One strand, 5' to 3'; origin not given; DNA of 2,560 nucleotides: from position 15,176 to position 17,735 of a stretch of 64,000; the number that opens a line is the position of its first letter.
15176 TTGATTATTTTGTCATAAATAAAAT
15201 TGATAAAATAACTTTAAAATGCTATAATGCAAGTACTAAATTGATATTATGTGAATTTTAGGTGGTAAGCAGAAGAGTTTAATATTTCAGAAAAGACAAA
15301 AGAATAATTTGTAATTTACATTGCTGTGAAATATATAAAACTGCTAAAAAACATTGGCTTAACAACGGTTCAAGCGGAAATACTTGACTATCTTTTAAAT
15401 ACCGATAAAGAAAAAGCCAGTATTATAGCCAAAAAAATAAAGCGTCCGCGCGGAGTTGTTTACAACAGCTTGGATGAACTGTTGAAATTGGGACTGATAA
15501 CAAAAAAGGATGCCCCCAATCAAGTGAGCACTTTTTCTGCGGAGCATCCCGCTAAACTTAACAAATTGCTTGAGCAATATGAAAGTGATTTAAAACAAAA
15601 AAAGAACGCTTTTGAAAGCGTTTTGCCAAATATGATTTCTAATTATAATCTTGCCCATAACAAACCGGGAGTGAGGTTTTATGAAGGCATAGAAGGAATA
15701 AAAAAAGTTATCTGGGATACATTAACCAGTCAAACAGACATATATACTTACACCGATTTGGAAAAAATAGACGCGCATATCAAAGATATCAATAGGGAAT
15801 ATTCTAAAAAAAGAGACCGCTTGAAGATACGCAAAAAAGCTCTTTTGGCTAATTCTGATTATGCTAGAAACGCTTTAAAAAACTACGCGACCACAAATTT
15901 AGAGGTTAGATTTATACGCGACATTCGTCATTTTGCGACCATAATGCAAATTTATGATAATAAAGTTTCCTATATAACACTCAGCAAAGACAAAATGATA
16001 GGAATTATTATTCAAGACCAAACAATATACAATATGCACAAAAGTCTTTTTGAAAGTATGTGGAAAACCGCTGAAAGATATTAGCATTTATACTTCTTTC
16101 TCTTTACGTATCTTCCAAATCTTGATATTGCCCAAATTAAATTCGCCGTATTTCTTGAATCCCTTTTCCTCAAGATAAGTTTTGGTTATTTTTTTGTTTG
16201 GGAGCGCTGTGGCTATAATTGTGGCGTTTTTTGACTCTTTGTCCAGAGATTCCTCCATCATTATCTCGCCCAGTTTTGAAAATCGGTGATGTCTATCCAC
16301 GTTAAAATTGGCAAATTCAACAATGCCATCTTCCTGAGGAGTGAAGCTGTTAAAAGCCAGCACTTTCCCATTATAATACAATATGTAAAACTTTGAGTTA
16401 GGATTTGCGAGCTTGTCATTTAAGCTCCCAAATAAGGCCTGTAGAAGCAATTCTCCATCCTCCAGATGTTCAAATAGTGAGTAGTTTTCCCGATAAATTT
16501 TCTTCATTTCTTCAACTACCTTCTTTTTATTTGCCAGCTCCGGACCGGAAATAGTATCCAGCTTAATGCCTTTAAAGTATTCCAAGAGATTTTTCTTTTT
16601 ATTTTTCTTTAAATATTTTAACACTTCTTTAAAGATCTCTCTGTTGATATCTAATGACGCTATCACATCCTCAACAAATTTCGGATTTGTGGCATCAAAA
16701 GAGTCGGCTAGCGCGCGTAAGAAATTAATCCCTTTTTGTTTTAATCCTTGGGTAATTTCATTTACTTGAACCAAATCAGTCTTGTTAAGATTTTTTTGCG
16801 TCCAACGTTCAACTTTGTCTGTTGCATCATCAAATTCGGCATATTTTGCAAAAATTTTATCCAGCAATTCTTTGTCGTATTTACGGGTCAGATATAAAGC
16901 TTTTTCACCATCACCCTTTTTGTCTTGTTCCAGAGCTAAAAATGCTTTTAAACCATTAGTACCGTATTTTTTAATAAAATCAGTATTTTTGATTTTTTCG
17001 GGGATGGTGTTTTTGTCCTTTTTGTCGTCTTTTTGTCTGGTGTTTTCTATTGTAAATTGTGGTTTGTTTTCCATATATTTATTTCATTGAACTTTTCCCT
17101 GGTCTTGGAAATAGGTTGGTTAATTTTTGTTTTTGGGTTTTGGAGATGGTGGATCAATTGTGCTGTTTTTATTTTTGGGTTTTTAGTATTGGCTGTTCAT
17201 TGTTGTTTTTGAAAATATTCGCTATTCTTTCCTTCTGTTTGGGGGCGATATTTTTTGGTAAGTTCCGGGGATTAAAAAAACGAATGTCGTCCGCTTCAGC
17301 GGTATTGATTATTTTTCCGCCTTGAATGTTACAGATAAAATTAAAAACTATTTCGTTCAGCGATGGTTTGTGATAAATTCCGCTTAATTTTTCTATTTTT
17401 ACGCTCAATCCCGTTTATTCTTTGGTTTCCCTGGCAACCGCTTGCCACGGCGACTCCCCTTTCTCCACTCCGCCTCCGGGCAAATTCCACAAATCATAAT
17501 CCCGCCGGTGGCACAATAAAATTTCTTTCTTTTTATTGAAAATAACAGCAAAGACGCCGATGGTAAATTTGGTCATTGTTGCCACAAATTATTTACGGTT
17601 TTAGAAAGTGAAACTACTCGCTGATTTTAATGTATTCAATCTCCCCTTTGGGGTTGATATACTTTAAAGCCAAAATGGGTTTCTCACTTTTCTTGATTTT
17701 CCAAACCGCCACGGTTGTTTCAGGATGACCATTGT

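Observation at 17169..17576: NUDIX hydrolase gene with an in-frame TAA exactly at the catalytic Glu of the NUDIX box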

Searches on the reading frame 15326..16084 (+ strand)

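Call 9: search_protein_families(library=pfam, proteins=[window:15326-16084:+], max_evalue=0.01)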
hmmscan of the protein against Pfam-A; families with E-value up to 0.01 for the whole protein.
window:15326-16084:+ (252 aa): 5 families
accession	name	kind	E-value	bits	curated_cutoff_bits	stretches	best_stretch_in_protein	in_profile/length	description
PF01978.25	TrmB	-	3.9e-09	36.7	25.6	1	7-62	1-56/68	Sugar-specific transcriptional regulator TrmB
PF03444.21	HrcA_DNA-bdg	-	0.00024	21.1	21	1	12-65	2-60/79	Winged helix-turn-helix transcription repressor, HrcA DNA-binding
PF10007.15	DUF2250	-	0.00037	21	24.4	0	13-63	7-57/93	Uncharacterized protein conserved in archaea (DUF2250)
PF12802.13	MarR_2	-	0.0053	17.3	27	0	11-65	2-57/61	MarR family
PF25212.1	HVO_A0114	-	0.0054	16.9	27.6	0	12-65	20-73/84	HVO_A0114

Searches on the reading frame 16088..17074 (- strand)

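Call 9: search_protein_families(library=pfam, proteins=[window:16088-17074:-], max_evalue=0.01)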
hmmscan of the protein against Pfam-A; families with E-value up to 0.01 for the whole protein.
window:16088-17074:- (328 aa): 2 families
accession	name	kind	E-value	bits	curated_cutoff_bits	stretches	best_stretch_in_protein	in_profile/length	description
PF00583.31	Acetyltransf_1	-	5.5e-05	23.9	20.7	1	190-306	4-116/116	Acetyltransferase (GNAT) family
PF13508.13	Acetyltransf_7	-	0.0053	17.5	27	0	226-307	2-83/84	Acetyltransferase (GNAT) domain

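Call 31: search_protein_families(library=ncbifam, proteins=[window:16088-17074:-], max_evalue=0.001)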
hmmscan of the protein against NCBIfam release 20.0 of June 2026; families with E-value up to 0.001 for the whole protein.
window:16088-17074:- (328 aa): 0 families

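Call 40: search_protein_families(library=padloc, proteins=[window:16088-17074:-], max_evalue=0.01)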
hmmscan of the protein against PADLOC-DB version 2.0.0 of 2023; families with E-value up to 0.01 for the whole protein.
window:16088-17074:- (328 aa): 0 families

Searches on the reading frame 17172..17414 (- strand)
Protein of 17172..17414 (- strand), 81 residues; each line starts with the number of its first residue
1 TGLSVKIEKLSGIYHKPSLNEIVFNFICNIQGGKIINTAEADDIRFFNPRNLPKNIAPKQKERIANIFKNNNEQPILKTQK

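Call 6: search_protein_families(library=pfam, proteins=[window:17172-17414:-], max_evalue=0.1)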
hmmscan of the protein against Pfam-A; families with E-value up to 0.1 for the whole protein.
seq(81 aa): 0 families
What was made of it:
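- The C-terminal piece alone matches no family (call 6).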

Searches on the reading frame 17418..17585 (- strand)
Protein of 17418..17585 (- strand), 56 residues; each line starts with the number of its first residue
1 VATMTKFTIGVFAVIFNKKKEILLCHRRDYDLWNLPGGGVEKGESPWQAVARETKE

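Call 6: search_protein_families(library=pfam, proteins=[window:17418-17576:-], max_evalue=0.1)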
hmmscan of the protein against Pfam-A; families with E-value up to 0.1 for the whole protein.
seq(53 aa): 2 families
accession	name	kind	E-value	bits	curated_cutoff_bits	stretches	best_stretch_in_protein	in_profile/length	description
PF00293.34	NUDIX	-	1.5e-14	54.6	21.1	1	4-53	2-54/134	NUDIX domain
PF14815.12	NUDIX_4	-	0.0015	18.7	35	1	9-50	2-47/113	NUDIX domain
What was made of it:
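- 17418..17576 (-): N-terminal 53 codons, running up to RETKE of the Nudix box; this is the only part expected to be translated. Pfam NUDIX at E = 1.5e-14 on its own (call 6).
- Checked: The repaired 135-aa protein matches Pfam NUDIX PF00293 at E = 6e-23 (call 6).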

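Call 10: list_cluster_members(proteins=[P0092, window:17418-17585:-, window:17418-17576:-, P0001, P0002])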
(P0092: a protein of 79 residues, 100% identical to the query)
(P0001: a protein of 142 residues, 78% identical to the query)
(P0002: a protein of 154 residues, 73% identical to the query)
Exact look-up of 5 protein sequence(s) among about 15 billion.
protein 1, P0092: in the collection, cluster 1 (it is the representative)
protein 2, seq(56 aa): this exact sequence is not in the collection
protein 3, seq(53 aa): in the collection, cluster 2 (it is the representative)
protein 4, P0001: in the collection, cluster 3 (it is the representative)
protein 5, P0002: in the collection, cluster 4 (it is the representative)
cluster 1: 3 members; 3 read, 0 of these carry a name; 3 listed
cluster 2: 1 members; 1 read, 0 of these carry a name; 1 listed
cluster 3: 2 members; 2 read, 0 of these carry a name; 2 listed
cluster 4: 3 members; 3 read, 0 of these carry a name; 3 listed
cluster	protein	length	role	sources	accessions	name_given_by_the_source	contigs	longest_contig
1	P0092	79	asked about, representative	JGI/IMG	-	-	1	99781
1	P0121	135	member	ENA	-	-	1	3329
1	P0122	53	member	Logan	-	-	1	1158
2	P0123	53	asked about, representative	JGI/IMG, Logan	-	-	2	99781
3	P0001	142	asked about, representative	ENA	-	-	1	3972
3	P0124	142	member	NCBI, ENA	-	-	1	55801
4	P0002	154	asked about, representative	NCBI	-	-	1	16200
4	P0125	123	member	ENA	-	-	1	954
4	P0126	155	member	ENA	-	-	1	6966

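Call 13: find_encoding_contigs(protein=P0123, flank=3000, max_places=10)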
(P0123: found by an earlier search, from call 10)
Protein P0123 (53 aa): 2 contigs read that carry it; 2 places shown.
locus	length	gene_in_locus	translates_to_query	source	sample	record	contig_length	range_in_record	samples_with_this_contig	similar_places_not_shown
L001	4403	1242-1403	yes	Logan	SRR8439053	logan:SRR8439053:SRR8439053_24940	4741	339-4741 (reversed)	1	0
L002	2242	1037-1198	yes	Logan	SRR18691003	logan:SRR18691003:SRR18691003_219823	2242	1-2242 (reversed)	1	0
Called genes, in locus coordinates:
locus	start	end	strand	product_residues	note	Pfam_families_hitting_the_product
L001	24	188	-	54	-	-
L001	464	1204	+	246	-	-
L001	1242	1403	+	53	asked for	PF00293:NUDIX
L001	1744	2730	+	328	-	-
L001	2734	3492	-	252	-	PF01978:TrmB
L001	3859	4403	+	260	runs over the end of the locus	-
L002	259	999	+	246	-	-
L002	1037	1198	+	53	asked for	PF00293:NUDIX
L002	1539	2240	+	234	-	?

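Call 14: find_encoding_contigs(protein=P0121, flank=3000, max_places=10)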
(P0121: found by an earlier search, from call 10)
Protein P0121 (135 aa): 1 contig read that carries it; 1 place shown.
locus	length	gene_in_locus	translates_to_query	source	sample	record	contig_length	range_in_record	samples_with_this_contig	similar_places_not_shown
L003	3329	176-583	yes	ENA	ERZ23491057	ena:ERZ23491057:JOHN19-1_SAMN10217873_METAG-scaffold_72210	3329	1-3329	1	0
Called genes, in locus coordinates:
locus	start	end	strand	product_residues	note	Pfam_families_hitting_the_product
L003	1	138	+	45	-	?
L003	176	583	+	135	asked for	PF00293:NUDIX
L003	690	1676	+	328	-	-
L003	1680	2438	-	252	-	PF01978:TrmB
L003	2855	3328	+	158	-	?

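Call 15: find_encoding_contigs(protein=P0122, flank=3000, max_places=10)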
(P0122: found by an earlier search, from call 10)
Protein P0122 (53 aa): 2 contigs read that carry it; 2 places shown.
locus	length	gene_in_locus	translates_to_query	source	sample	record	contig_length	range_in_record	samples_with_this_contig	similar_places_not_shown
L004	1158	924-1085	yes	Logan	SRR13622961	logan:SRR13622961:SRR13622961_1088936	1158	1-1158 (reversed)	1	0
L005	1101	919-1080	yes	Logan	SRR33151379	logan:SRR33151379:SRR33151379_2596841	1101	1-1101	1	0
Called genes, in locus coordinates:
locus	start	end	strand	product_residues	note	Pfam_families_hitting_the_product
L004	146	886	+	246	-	-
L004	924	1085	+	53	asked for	PF00293:NUDIX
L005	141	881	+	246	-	-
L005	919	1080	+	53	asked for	PF00293:NUDIX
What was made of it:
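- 17418..17576 (-): Called as a 53-aa gene in JGI and Logan assemblies (calls 10, 13, 15).
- Logan gene calls do not include it (calls 13, 15).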

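Call 27: find_encoding_contigs(protein=P0124, flank=4000, max_places=4)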
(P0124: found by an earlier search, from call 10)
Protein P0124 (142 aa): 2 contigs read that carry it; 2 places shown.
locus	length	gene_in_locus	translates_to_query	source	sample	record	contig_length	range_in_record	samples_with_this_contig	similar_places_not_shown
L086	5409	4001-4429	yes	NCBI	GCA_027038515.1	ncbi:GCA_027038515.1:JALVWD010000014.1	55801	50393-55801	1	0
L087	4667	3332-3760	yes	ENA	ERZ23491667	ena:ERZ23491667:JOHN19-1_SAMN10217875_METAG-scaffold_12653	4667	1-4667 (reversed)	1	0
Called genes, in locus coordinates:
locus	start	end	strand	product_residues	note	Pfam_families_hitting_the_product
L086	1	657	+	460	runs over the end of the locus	PF18501:REC1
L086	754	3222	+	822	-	PF18516:RuvC_1, PF07282:Cas12f1-like_TNB (faint)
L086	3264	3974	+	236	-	PF03372:Exo_endo_phos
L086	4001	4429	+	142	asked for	PF00293:NUDIX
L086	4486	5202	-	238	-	PF00596:Aldolase_II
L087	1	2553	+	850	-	?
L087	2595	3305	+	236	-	PF03372:Exo_endo_phos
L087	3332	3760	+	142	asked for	PF00293:NUDIX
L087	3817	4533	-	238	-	PF00596:Aldolase_II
